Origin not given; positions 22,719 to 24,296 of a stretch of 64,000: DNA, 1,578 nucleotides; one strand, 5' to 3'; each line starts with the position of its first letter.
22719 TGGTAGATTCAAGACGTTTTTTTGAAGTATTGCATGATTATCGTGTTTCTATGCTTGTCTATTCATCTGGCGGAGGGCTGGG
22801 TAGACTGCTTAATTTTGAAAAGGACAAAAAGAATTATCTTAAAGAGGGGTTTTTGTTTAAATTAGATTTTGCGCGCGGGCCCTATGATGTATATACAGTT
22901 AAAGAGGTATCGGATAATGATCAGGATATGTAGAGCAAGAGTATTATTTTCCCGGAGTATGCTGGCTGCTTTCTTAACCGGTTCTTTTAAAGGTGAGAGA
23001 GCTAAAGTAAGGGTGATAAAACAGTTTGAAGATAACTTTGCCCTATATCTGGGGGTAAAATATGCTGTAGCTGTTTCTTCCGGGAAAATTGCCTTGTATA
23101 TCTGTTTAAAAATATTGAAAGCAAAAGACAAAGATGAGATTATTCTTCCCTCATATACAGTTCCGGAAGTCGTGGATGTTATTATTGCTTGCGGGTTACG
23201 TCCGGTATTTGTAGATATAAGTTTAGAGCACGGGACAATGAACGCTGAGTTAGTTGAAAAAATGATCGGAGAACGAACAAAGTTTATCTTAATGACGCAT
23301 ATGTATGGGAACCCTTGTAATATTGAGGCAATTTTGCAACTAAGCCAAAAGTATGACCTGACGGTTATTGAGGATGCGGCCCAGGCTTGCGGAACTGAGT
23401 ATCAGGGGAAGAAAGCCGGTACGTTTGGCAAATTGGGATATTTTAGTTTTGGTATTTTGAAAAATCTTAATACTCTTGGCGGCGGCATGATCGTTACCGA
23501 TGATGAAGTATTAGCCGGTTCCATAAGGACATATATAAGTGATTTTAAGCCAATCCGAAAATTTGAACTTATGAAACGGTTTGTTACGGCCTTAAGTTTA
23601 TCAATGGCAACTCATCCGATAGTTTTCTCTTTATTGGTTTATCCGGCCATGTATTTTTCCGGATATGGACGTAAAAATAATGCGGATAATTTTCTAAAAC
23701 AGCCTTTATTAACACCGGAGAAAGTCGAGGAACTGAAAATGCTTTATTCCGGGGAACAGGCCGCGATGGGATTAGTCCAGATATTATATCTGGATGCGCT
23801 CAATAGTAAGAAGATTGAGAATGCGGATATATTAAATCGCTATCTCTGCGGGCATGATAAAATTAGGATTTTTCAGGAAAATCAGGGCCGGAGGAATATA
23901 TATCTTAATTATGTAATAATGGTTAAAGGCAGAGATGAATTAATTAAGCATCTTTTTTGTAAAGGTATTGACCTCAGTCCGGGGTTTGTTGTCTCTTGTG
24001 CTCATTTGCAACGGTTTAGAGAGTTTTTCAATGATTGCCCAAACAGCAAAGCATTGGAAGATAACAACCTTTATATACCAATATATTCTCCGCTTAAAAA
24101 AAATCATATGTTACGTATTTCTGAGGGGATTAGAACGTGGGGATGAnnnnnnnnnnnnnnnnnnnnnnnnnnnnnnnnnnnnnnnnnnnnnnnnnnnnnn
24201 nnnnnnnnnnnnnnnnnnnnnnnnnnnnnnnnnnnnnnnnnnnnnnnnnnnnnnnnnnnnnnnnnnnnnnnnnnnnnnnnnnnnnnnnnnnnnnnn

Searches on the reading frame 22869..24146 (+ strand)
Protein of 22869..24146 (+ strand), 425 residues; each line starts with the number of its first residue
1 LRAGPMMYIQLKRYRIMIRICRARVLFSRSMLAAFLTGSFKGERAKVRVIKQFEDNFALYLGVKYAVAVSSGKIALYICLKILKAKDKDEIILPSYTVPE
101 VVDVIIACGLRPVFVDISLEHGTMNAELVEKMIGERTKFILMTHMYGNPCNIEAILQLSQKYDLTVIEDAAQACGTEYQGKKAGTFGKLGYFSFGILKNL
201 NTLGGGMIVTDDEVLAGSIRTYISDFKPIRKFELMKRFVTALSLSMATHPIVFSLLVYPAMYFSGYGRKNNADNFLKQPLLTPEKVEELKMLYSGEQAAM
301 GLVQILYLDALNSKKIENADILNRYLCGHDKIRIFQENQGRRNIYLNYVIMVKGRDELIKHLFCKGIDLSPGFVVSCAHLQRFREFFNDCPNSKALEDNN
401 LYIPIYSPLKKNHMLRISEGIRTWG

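Call 11: search_protein_families(library=pfam, proteins=[window:22869-24146:+], max_evalue=0.001)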
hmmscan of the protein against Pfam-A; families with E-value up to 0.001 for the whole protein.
window:22869-24146:+ (425 aa): 2 families
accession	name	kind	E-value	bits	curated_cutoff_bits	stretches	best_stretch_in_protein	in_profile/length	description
PF01041.23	DegT_DnrJ_EryC1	-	8.7e-70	236.2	19.8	2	50-222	26-198/360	DegT/DnrJ/EryC1/StrS aminotransferase family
PF00155.27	Aminotran_1_2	-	0.0001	22.1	19.7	1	48-169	42-185/361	Aminotransferase class I and II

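Call 79: search_protein_families(library=ncbifam, proteins=[window:22869-24146:+], max_evalue=1e-8)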
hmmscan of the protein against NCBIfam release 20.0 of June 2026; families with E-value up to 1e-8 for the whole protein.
window:22869-24146:+ (425 aa): 7 families
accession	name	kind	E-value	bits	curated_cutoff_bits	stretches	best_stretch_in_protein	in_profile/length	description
TIGR04181.1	NHT_00031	hypoth_equivalog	8.3e-46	156.5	420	1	49-224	31-222/359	LegC family aminotransferase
NF008658.2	PRK11658.1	equivalog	1.1e-41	142.8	631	1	51-221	36-205/379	UDP-4-amino-4-deoxy-L-arabinose aminotransferase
TIGR03588.1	PseC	equivalog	2.5e-39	135.3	423.5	1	49-222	31-210/380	UDP-4-amino-4,6-dideoxy-N-acetyl-beta-L-altrosamine transaminase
NF011936.0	PRK15407.1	equivalog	6.2e-39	133.9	423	1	27-220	44-245/440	lipopolysaccharide biosynthesis protein RfbH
NF008687.0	PRK11706.1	equivalog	4.3e-38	131.1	375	1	52-215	35-198/375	dTDP-4-amino-4,6-dideoxygalactose transaminase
TIGR04427.1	PLP_DesI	equivalog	1.2e-34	120.1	650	1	50-221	54-223/390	dTDP-4-dehydro-6-deoxyglucose aminotransferase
TIGR02379.1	ECA_wecE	subfamily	6.1e-29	100.9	434.85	1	53-214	36-199/376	dTDP-4-amino-4,6-dideoxy-D-glucose transaminase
